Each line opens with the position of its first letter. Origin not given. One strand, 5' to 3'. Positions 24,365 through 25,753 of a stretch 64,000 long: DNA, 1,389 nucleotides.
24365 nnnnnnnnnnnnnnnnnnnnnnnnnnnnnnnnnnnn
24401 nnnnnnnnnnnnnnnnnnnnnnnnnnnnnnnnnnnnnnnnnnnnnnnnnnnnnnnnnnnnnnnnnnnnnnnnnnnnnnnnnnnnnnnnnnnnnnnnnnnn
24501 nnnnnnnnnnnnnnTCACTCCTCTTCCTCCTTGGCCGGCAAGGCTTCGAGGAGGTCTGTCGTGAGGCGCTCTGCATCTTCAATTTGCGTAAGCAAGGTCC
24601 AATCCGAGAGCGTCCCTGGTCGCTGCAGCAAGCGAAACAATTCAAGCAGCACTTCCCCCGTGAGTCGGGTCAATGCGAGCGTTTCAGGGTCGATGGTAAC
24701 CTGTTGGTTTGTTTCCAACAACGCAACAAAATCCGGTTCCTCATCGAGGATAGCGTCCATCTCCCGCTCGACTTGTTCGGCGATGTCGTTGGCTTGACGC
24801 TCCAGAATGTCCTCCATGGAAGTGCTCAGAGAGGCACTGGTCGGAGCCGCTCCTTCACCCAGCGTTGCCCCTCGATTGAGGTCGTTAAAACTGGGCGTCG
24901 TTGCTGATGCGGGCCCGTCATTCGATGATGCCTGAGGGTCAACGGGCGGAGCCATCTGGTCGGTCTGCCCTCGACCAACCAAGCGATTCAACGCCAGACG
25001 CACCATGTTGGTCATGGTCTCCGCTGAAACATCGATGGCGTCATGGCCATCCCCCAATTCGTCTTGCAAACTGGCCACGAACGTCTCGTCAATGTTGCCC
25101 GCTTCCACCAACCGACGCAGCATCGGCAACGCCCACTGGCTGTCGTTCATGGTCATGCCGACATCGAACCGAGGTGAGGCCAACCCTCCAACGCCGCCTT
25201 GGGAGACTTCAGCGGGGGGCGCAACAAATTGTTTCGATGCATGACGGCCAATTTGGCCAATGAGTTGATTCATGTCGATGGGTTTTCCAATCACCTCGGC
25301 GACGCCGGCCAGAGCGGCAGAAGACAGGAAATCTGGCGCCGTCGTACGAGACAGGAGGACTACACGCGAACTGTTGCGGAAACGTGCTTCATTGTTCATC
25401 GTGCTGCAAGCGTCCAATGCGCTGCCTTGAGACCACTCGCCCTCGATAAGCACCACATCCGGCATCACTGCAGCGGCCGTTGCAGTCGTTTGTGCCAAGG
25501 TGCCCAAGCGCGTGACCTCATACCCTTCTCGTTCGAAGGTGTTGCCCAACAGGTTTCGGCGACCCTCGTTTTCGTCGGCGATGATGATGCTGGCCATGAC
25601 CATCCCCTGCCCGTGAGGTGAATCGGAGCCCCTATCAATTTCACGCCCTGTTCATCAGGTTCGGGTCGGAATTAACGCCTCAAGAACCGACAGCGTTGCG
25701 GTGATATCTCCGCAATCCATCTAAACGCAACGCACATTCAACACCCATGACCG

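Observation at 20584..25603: Translationally coupled receiver-domain protein - MFS transporter - orphan fused E1 alpha/beta operon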

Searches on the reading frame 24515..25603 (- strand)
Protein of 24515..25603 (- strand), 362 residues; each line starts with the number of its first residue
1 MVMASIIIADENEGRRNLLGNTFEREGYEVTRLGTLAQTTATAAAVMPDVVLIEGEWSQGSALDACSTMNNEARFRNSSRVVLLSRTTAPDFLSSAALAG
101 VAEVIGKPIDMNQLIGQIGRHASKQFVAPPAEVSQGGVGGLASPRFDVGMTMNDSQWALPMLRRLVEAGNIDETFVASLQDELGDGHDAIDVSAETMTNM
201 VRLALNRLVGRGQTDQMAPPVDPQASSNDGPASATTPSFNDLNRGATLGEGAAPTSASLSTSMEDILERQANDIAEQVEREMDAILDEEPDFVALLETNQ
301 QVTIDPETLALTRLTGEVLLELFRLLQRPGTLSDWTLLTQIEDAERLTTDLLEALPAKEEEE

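Call 6: search_protein_families(library=pfam, proteins=[window:24515-25603:-], max_evalue=0.01)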
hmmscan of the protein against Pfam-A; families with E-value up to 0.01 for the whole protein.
window:24515-25603:- (362 aa): 1 family
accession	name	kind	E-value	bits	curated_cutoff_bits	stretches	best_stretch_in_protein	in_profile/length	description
PF00072.30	Response_reg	-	8.7e-09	36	30.2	1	6-117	1-109/111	Response regulator receiver domain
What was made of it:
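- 24515..25603 (-): Receiver-domain protein, 362 aa: CheY-like receiver plus two helical, acidic C-terminal segments joined by disordered linkers. Pfam Response_reg at 36 bits against a cutoff of 30.2 (call 6).
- On Response regulator (CheY-like receiver): 36 bits against a cutoff of 30.2 (call 6).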

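Call 7: search_protein_families(library=ncbifam, proteins=[window:24515-25603:-], max_evalue=0.01)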
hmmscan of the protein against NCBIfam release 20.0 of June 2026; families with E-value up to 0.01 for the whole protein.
window:24515-25603:- (362 aa): 12 families
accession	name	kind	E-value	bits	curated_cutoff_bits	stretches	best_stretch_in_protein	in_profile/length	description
NF051870.1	NAssimRespRegNtrX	equivalog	4.2e-07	29.2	600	1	4-120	2-117/452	nitrogen assimilation response regulator NtrX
TIGR02154.1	PhoB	equivalog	8.2e-07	28.6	296.2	1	4-118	3-116/226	phosphate regulon transcriptional regulator PhoB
NF033791.1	ActR_PrrA_rreg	equivalog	1.1e-06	28.7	250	1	5-128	3-123/173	ActR/PrrA/RegA family redox response regulator transcription factor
NF007135.0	PRK09581.1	equivalog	0.00028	19.8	474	1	4-118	156-268/457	PleD family two-component system response regulator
NF052445.1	RespRegMctR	equivalog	0.00051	19.5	300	1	36-119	36-116/205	two-component system response regulator MctR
NF040689.1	MtrAB_MtrA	equivalog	0.0011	18.4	300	1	6-119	1-110/219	MtrAB system response regulator MtrA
NF008469.0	PRK11361.1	equivalog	0.0011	17.8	714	1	4-115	5-113/461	acetoacetate metabolism transcriptional regulator AtoC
NF007820.0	PRK10529.1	equivalog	0.0021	17.5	325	1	6-118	4-112/225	two-component system response regulator KdpE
NF045717.1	DVU0259_DivK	exception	0.0049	17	160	0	5-118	4-112/117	DVU0259 family response regulator domain-containing protein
NF046022.1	RespRegCpdRBruc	equivalog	0.0068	16.4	180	0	3-120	1-115/120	cell cycle two-component system response regulator CpdR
NF038297.2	hybrid_HK_HrmK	equivalog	0.0079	14.9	725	0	5-115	492-601/607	hybrid histidine kinase/response regulator HrmK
NF045901.1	HisKinLetSLeg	equivalog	0.0081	14.2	1650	0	3-119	671-786/906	two-component system sensor histidine kinase LetS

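Call 25: search_solved_structures(query=window:24515-25603:-, max_evalue=0.01, show_alignments=3)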
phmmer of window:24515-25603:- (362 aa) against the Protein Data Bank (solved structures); distinct sequences matched with E-value up to 0.01: 11.
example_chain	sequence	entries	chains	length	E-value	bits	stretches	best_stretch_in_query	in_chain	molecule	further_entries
2jvi_A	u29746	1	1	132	0.00056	22.7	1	4-118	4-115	Sporulation initiation phosphotransferase F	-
1pey_A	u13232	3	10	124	0.00063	22.5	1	4-118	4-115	Sporulation initiation phosphotransferase F | SPORULATION RESPONSE REGULATORY PROTEIN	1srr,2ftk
8svz_A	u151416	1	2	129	0.00084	22.1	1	5-122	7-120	Two-component response regulator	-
1f51_E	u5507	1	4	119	0.0012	21.6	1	5-117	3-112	SPORULATION INITIATION PHOSPHOTRANSFERASE F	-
1fsp_A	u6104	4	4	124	0.0012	21.6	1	4-118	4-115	STAGE 0 SPORULATION PROTEIN F | SPORULATION RESPONSE REGULATORY PROTEIN | Sporulation initiation phosphotransferase F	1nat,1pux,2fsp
3q15_C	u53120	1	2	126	0.0012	21.6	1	4-118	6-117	Sporulation initiation phosphotransferase F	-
5t3y_A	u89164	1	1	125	0.0013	21.5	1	5-117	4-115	Two-component system response regulator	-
2jvk_A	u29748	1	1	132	0.0023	20.7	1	4-118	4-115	Sporulation initiation phosphotransferase F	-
2jvj_A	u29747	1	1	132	0.0036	20.1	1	4-118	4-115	Sporulation initiation phosphotransferase F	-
6ifh_A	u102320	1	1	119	0.0039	19.9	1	4-115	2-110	Sporulation initiation phosphotransferase F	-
3m6m_D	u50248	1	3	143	0.0095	18.7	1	6-119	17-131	Sensory/regulatory protein rpfC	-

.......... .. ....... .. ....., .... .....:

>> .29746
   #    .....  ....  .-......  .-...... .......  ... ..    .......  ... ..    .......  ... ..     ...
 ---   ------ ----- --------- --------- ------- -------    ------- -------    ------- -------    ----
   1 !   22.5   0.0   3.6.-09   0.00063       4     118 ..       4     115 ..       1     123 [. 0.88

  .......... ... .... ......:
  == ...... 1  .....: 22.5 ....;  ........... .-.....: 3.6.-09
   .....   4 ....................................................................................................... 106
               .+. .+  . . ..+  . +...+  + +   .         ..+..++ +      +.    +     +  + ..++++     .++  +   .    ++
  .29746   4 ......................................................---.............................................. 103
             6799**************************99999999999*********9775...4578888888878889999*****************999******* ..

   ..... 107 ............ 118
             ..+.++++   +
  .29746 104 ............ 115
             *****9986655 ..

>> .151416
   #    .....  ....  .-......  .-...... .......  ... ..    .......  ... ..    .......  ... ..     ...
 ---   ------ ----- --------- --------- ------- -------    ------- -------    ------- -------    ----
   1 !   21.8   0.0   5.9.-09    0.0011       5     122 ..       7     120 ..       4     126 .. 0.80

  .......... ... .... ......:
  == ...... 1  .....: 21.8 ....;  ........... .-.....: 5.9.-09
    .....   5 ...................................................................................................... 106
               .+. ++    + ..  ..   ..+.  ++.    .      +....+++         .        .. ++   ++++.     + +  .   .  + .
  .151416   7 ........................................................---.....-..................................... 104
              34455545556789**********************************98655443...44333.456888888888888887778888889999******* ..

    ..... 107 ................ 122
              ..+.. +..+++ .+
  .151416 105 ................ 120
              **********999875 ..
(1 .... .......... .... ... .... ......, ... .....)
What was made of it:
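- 25442..25444 (-): Codon 54 of the receiver: Glu in place of the phospho-acceptor Asp. Aligned with Spo0F D54 (call 25).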

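Call 52: find_homologous_proteins(query=window:24515-25603:-, max_evalue=0.001)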
Query window:24515-25603:- (362 aa): 205 proteins with E <= 0.001 among 8000 candidates; the best 120 are listed.
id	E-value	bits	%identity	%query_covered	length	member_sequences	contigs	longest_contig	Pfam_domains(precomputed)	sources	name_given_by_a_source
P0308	8.1e-220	747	97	99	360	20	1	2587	PF00072.31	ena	-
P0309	2.4e-148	512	70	99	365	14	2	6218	PF00072.31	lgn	-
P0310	2.7e-148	512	70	99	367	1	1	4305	PF00072.31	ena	-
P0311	8.8e-148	510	70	99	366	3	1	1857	PF00072.31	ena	-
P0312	2.7e-147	509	70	99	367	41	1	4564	PF00072.31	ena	-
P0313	1.6e-146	506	69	99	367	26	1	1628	PF00072.31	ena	-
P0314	2.8e-146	505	68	100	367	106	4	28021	PF00072.31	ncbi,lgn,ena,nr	ncbi:MAG: response regulator [Candidatus Thermoplasmatota archaeon]|nr:response regulator [Candidatu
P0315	2.9e-146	505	70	99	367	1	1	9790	PF00072.31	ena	-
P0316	6.3e-146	504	69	99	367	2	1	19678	PF00072.31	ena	-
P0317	6.7e-146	504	68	99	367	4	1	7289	PF00072.31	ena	-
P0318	7.1e-146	504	69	99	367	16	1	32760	PF00072.31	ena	-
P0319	8.8e-146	504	69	99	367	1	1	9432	PF00072.31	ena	-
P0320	1.6e-145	503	70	99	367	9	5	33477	PF00072.31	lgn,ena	-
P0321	1.8e-145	503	69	99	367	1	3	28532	PF00072.31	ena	-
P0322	2.8e-145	502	69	99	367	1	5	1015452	PF00072.31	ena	-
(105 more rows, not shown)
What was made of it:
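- The family appears restricted to Poseidoniales and has one architecture (call 52).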

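Call 63: predict_structure(alignment_id=A4)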
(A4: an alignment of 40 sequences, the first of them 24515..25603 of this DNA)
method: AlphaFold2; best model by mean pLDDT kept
length: 362 residues; sequences in the alignment: 40
mean_pLDDT: 68.9   pTM: 0.37
mean pLDDT of the five models: 68.9, 67.4, 67.2, 66.0, 64.3
residues with pLDDT >= 90: 62; 70-90: 131; 50-70: 79; < 50: 90
segments of 3 or more residues with pLDDT < 50: 127-155, 187-191, 211-239, 241-259, 290-293, 360-362
pLDDT, mean of each block of 10 residues (from residue 1): 83 92 92 92 90 89 91 85 89 88 88 88 61 35 39 50 61 68 54 61 63 33 31 40 38 38 73 83 62 54 73 89 83 74 89 72 32
secondary structure, 60 per line:
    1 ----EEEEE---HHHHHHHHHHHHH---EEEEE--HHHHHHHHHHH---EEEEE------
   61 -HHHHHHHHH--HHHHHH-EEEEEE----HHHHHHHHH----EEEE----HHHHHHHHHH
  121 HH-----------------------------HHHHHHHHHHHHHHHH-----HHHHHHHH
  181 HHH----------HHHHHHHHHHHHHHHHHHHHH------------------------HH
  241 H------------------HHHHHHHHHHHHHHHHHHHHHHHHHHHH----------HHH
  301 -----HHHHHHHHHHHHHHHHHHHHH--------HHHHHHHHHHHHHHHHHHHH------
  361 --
elements in order: E5-9 H13-25 E29-33 H36-46 E50-54 H62-70 H73-78 E80-85 H90-98 E103-106 H111-122 H152-167 H173-183 H194-214 H260-287 H306-326 H335-354
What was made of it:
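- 24515..25603 (-): AF2 model: receiver residues 1-122 at pLDDT about 90; helices 152-214; disordered 215-259; three helices 260-354 at pLDDT 73-89 (call 63).
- On Response regulator (CheY-like receiver): AF2 (beta-alpha)5 fold, pLDDT about 90 (call 63).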
